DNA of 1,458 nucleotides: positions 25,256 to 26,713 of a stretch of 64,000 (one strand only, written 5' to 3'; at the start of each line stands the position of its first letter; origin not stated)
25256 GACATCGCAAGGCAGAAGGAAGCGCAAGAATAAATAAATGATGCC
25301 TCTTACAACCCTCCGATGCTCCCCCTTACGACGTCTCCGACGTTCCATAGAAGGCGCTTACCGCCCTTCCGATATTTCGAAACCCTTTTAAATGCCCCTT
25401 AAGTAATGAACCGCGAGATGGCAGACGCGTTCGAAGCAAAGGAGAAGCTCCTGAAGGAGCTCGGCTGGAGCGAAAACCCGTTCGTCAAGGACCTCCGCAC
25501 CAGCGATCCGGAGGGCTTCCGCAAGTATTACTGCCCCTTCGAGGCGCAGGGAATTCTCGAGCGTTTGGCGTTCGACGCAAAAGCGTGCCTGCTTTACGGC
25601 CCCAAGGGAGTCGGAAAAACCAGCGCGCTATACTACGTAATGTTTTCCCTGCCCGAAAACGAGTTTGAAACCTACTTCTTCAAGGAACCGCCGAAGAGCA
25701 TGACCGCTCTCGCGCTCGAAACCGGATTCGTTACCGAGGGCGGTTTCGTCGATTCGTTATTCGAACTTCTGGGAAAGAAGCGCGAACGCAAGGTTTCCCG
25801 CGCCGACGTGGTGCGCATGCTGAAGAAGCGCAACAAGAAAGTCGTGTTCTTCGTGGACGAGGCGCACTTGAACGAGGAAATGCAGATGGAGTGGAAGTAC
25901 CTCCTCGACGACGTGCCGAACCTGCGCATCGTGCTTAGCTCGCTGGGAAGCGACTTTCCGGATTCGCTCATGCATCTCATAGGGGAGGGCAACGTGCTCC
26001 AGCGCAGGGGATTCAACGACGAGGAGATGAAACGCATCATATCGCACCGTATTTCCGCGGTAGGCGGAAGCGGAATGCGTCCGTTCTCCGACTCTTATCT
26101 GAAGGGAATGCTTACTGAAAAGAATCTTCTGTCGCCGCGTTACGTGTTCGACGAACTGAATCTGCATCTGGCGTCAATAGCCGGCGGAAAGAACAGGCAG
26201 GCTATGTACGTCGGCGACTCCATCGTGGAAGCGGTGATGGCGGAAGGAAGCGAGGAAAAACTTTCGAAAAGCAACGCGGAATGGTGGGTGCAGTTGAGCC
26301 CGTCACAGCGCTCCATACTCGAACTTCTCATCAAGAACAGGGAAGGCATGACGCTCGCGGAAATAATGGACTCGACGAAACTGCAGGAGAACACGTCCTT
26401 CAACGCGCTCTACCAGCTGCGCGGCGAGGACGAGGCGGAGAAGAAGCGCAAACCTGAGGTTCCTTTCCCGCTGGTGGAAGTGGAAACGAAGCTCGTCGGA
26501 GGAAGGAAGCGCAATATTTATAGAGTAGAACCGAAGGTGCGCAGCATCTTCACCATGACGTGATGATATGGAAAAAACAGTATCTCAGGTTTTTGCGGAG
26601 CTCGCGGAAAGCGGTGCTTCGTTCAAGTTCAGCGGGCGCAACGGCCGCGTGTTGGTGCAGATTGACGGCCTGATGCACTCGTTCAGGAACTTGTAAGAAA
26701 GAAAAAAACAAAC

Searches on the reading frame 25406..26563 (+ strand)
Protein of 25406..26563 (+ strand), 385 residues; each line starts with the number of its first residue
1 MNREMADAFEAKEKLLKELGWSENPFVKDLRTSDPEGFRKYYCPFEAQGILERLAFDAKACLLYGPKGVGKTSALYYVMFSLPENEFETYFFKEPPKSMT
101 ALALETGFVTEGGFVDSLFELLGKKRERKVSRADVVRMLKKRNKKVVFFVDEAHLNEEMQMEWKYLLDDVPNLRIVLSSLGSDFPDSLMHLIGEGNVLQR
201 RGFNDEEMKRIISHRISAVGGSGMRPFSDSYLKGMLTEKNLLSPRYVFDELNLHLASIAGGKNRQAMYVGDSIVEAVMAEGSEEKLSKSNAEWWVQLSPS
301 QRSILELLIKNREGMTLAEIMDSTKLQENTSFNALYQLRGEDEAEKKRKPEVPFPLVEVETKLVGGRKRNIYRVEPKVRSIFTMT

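Call 31: search_protein_families(library=pfam, proteins=[window:25406-26563:+], max_evalue=0.001)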
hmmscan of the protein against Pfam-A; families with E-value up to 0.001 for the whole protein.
window:25406-26563:+ (385 aa): 5 families
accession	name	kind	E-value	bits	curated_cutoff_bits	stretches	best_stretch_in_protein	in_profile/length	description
PF13401.12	AAA_22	-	4.6e-07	30.7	27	1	57-177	4-120/130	AAA domain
PF13173.12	AAA_14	-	3.4e-06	27.5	27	1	59-178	3-96/129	AAA domain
PF13191.12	AAA_16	-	0.00014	22.8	32.6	1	59-162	25-150/167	AAA ATPase domain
PF00004.35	AAA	-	0.0004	21.3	21.2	0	61-154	1-67/131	ATPase family associated with various cellular activities (AAA)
PF01637.24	ATPase_2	-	0.00085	19.6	33.2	0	60-153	22-119/225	ATPase domain predominantly from Archaea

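Call 32: search_solved_structures(query=window:25406-26563:+, max_evalue=0.01)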
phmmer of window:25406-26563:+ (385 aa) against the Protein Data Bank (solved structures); distinct sequences matched with E-value up to 0.01: 0.

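Call 49: search_protein_families(library=ncbifam, proteins=[window:25406-26563:+], max_evalue=1)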
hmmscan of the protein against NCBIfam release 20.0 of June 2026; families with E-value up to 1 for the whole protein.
window:25406-26563:+ (385 aa): 8 families
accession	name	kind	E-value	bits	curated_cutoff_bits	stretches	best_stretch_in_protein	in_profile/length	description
NF047389.1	ATPase_Sll1717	subfamily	0.0012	18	75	1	34-81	9-52/454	P-loop ATPase, Sll1717 family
NF003229.0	PRK04195.1-5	equivalog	0.0018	17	280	1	57-76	43-62/413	replication factor C large subunit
NF009880.0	PRK13341.1-1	equivalog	0.0034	15.8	891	1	22-75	4-59/599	AAA family ATPase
TIGR00635.1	ruvB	equivalog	0.0041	16.2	299.05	0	133-177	70-114/305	Holliday junction branch migration DNA helicase RuvB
NF053860.1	DS41_1_antiphage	equivalog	0.047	12.6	370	1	20-175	1-153/448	anti-phage protein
TIGR00041.1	DTMP_kinase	equivalog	0.097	12.4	83.25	1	63-147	9-94/196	dTMP kinase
TIGR02928.1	TIGR02928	subfamily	0.11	11.3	181.3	1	59-84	41-66/366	orc1/cdc6 family replication initiation protein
NF000868.0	PRK00080.1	equivalog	0.14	11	282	0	133-165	91-123/330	Holliday junction branch migration DNA helicase RuvB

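Call 50: search_protein_families(library=pfam, proteins=[window:25406-26563:+], max_evalue=10)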
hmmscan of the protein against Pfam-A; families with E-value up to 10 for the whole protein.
window:25406-26563:+ (385 aa): 19 families
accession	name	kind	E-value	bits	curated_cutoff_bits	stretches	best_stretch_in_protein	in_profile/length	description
PF13401.12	AAA_22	-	4.6e-07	30.7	27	1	57-177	4-120/130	AAA domain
PF13173.12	AAA_14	-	3.4e-06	27.5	27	1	59-178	3-96/129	AAA domain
PF13191.12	AAA_16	-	0.00014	22.8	32.6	1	59-162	25-150/167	AAA ATPase domain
PF00004.35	AAA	-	0.0004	21.3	21.2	1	61-154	1-67/131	ATPase family associated with various cellular activities (AAA)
PF01637.24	ATPase_2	-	0.00085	19.6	33.2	1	60-153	22-119/225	ATPase domain predominantly from Archaea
PF12775.13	AAA_7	-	0.0018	18.3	25.8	1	50-92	25-67/181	P-loop containing dynein motor region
PF20720.3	nSTAND3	-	0.0061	16.7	27.2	1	58-122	17-83/155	Novel STAND NTPase 3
PF09339.16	HTH_IclR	-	0.046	13.9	22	1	304-338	8-42/52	IclR helix-turn-helix domain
PF24389.1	ORC-CDC6-like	-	0.048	12.8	27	1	35-79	13-53/571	ORC-CDC6-like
PF23836.1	DUF7206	-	0.066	14.3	25.6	1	262-303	25-66/107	Family of unknown function (DUF7206)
PF07728.20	AAA_5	-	0.069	13.6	22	1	62-202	3-128/139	AAA domain (dynein-related subfamily)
PF25199.1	nSTAND_NTPase5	-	0.069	13.4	34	1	59-95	42-79/145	Novel STAND NTPase 5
PF21212.3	Dimerisation2-like_dom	-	0.079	13.8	27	1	302-328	23-49/72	Dimerisation2-like domain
PF04851.21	ResIII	-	0.1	13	22.5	1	139-168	47-78/164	Type III restriction enzyme, res subunit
PF12840.13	HTH_20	-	0.12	12.8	27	1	298-325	3-29/51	Helix-turn-helix domain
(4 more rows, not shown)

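Call 83: find_homologous_proteins(query=window:25406-26563:+, max_evalue=0.00001)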
Query window:25406-26563:+ (385 aa): 124 proteins with E <= 0.00001 among 7458 candidates; the best 120 are listed.
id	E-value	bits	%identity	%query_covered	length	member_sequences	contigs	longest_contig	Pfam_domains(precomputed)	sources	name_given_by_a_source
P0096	4.1e-253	857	100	100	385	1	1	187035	PF13173.13,PF13401.13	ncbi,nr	ncbi:Uncharacterised protein [Candidatus Norongarragalina meridionalis]|nr:Uncharacterised protein [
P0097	5.4e-230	781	91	99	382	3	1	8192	PF13173.13,PF13401.13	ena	-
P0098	1.7e-220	750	87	99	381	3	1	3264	PF13401.13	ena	-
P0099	4.0e-154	532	62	99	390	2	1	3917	PF13173.13,PF13401.13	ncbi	-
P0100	1.1e-153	530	62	99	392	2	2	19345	PF13401.13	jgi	-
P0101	2.5e-152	526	61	99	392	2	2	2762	PF13401.13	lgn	-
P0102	4.7e-147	508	60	99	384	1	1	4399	-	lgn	-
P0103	3.0e-146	506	59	99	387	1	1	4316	PF13173.13,PF13401.13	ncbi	ncbi:MAG: ATP-binding protein [Candidatus Micrarchaeota archaeon]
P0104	3.1e-144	499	61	99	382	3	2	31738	PF13401.13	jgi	-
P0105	4.6e-143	495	59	98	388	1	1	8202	-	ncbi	-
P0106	4.8e-143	495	60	99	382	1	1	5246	PF13173.13,PF13401.13,PF20720.4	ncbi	ncbi:MAG: hypothetical protein AB1626_04445 [Candidatus Micrarchaeota archaeon]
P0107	1.3e-142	494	60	99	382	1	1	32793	PF13401.13,PF20720.4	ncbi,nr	ncbi:hypothetical protein H0O03_04875 [Candidatus Micrarchaeota archaeon]|nr:hypothetical protein [C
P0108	6.8e-141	488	58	99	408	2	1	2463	PF13401.13,PF20720.4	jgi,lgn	-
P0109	8.5e-141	488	59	99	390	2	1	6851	PF13401.13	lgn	-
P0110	2.5e-140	486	58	99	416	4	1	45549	PF13401.13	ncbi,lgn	-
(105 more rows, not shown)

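Call 90: search_solved_structures(query=A7, max_evalue=1)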
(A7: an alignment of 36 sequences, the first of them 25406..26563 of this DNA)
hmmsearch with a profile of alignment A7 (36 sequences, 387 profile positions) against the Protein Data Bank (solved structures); distinct sequences matched with E-value up to 1: 6.
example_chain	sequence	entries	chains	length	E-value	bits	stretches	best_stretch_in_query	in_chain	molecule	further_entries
9cc8_A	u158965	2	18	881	0.021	17.2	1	106-178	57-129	NLR-required for cell death 4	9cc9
6hz4_A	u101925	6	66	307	0.44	12.9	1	44-162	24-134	5-methylcytosine-specific restriction enzyme B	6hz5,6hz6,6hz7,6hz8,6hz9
8frp_A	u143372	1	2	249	0.88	11.9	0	46-135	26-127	Lipopolysaccharide export system ATP-binding protein LptB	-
1sxj_A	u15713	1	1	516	0.91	11.8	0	55-79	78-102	Activator 1 95 kDa subunit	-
8frl_A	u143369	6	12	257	0.93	11.8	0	46-135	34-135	Lipopolysaccharide export system ATP-binding protein LptB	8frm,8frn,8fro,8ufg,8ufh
6hs3_A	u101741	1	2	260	0.94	11.8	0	42-98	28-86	ABC transporter family protein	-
